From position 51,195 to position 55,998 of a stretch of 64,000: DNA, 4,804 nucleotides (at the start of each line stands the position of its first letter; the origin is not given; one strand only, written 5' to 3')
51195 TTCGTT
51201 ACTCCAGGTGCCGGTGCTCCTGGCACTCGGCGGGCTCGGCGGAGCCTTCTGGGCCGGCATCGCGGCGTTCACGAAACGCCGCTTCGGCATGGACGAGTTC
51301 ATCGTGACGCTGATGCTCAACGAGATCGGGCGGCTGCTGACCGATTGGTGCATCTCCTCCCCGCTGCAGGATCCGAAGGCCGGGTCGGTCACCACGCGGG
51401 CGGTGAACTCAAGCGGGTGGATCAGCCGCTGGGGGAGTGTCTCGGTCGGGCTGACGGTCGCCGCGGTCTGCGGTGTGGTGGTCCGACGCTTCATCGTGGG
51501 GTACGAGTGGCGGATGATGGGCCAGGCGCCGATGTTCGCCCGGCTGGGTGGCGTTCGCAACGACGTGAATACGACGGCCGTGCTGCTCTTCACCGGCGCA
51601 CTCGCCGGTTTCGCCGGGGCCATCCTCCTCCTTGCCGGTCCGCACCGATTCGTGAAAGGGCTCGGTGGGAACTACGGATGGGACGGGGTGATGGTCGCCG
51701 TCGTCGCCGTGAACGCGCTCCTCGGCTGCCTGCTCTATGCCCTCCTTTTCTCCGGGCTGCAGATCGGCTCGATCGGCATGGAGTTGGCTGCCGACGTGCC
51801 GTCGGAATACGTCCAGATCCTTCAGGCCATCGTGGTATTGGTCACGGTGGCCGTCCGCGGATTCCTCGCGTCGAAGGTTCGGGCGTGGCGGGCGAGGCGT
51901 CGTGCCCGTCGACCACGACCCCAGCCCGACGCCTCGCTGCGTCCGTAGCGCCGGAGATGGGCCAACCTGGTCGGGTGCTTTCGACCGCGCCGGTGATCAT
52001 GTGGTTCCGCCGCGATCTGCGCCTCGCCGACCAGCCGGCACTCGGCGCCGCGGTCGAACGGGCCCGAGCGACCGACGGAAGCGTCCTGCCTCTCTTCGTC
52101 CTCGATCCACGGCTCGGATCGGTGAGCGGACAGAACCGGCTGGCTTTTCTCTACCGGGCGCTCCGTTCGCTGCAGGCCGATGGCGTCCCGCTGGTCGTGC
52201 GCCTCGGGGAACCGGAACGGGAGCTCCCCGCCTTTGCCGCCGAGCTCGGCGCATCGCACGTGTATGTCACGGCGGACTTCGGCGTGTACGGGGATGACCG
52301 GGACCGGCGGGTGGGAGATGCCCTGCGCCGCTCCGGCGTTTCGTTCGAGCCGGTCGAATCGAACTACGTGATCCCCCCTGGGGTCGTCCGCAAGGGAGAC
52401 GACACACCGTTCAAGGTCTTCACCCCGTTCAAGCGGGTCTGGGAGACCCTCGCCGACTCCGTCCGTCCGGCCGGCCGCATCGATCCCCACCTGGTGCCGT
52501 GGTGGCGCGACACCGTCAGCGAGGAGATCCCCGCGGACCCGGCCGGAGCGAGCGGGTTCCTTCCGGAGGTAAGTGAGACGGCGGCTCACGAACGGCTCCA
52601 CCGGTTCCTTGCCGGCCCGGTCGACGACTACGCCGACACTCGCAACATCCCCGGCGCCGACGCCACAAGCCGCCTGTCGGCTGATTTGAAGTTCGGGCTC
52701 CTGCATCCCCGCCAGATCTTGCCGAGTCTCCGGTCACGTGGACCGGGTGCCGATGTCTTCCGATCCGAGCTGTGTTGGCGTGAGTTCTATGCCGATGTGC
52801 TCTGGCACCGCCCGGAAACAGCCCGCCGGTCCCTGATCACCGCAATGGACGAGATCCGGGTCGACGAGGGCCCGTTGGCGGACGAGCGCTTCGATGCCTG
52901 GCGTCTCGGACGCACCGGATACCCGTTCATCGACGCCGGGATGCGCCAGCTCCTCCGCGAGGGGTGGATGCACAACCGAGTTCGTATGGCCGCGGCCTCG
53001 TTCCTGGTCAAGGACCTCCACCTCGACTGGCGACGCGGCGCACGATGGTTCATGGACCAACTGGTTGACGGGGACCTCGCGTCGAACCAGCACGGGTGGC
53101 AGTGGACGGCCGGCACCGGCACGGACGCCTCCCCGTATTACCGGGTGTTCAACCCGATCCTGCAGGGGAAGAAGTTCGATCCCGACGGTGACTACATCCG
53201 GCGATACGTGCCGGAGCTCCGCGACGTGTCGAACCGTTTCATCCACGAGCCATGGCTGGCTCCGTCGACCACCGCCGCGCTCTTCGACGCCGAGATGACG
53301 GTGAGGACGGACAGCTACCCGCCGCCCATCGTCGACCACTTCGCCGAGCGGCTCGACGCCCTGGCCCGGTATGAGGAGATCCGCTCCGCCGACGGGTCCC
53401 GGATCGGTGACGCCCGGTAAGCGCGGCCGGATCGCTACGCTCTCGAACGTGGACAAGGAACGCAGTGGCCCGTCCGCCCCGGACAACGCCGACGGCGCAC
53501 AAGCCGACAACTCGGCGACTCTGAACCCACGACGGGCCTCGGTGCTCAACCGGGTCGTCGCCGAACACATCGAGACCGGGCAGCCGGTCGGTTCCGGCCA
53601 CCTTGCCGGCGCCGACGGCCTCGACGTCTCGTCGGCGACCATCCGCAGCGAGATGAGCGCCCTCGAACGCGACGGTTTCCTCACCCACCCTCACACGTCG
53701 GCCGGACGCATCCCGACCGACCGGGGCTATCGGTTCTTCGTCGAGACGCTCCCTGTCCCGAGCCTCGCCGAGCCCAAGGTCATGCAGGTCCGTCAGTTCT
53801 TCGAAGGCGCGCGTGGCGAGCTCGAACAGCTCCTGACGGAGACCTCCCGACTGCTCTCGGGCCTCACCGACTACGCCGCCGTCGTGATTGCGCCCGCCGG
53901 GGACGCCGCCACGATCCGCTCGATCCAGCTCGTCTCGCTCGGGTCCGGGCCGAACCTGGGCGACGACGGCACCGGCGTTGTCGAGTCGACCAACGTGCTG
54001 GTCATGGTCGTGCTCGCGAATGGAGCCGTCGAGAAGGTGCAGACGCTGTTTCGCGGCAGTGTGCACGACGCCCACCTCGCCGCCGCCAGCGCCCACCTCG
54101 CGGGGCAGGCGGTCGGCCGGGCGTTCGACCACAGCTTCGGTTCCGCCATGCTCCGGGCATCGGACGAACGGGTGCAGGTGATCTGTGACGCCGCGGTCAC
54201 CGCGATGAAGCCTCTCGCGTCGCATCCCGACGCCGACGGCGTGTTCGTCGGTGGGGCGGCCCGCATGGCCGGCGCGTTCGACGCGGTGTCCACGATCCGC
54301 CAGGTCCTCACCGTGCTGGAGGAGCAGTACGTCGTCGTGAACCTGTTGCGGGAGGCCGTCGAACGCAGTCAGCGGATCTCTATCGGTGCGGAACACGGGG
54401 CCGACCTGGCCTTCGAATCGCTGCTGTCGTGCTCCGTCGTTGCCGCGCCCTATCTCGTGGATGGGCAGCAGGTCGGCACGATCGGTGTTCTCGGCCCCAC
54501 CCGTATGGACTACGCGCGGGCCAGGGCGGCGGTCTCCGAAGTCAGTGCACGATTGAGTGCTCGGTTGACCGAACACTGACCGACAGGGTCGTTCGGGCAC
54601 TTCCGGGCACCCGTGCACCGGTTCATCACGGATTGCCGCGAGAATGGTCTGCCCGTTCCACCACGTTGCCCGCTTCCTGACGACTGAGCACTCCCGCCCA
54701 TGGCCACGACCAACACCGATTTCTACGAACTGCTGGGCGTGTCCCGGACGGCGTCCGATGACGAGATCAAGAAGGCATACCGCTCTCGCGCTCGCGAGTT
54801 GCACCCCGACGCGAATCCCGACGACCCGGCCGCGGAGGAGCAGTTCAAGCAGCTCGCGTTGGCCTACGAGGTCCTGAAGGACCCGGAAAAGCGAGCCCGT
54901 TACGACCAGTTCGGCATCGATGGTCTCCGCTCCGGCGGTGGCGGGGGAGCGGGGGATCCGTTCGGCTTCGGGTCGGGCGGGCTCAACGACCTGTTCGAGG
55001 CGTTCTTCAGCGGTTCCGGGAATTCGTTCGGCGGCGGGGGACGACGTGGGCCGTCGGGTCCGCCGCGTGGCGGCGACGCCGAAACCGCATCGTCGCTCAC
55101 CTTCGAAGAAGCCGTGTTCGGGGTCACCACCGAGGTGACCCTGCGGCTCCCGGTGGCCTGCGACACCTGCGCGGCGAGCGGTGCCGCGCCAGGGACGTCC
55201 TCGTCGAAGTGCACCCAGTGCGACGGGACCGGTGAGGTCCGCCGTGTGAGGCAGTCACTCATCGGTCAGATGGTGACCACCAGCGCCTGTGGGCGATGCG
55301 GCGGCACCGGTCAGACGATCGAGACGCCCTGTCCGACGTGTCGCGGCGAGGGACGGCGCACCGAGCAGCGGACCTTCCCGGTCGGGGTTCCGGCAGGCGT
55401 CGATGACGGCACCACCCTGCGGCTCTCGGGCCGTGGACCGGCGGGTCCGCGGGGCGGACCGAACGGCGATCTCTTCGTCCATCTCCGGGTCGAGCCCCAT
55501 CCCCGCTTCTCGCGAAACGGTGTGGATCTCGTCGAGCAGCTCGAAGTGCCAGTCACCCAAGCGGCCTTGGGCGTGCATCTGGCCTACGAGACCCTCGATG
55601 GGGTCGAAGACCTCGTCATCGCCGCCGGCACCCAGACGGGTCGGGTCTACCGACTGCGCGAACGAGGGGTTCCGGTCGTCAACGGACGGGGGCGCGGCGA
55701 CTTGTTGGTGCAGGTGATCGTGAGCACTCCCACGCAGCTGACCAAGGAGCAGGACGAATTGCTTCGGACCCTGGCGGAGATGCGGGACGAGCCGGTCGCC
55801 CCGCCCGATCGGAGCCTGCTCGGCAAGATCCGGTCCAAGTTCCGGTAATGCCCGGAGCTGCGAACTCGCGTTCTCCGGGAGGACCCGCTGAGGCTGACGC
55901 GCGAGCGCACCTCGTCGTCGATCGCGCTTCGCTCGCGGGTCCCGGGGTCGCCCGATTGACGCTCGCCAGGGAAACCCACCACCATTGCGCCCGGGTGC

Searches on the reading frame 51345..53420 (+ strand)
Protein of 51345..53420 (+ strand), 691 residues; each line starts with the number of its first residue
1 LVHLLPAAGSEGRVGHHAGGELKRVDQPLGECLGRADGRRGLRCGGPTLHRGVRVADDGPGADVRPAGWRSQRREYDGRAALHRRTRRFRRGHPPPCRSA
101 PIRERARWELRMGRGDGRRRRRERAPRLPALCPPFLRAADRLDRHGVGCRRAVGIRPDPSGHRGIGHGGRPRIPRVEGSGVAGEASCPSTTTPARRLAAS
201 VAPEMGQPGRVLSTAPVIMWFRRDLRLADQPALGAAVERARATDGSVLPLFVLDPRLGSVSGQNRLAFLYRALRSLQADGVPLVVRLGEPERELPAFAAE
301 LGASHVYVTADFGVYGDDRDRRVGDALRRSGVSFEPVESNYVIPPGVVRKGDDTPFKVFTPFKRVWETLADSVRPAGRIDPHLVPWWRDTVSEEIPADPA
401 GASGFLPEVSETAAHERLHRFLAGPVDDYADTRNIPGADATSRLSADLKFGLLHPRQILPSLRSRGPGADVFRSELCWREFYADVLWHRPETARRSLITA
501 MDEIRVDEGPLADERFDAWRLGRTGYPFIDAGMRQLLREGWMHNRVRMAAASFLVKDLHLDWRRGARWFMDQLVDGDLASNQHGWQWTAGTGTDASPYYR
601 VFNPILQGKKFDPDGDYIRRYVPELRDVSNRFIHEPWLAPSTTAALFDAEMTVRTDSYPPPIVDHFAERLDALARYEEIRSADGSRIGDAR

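Call 61: search_protein_families(library=pfam, proteins=[window:51345-53420:+], max_evalue=0.00001)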
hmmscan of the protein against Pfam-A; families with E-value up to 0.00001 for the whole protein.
window:51345-53420:+ (691 aa): 2 families
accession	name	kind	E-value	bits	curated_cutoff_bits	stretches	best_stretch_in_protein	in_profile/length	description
PF03441.19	FAD_binding_7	-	6.1e-83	277.6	27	1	472-677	1-202/203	FAD binding domain of DNA photolyase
PF00875.24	DNA_photolyase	-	1.2e-40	139.5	26.6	1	217-369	1-155/164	DNA photolyase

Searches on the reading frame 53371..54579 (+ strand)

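Call 61: search_protein_families(library=pfam, proteins=[window:53371-54579:+], max_evalue=0.00001)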
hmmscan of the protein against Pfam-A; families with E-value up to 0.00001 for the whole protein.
window:53371-54579:+ (402 aa): 1 family
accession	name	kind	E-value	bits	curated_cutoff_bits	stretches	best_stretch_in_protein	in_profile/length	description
PF01628.27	HrcA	-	5.3e-37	128.3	22.2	2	204-383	39-213/215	HrcA protein C terminal domain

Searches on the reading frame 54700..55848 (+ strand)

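Call 61: search_protein_families(library=pfam, proteins=[window:54700-55848:+], max_evalue=0.00001)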
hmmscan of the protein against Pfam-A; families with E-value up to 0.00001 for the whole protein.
window:54700-55848:+ (382 aa): 3 families
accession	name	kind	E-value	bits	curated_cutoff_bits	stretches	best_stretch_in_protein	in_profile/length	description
PF01556.23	DnaJ_C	-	1.2e-41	142.7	26.6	1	130-344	4-152/152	DnaJ C terminal domain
PF00226.36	DnaJ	-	4.8e-27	94.3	27.8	1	7-69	1-63/63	DnaJ domain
PF00684.25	DnaJ_CXXCXGXG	-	4.8e-15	56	32.7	1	154-218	1-65/65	DnaJ central domain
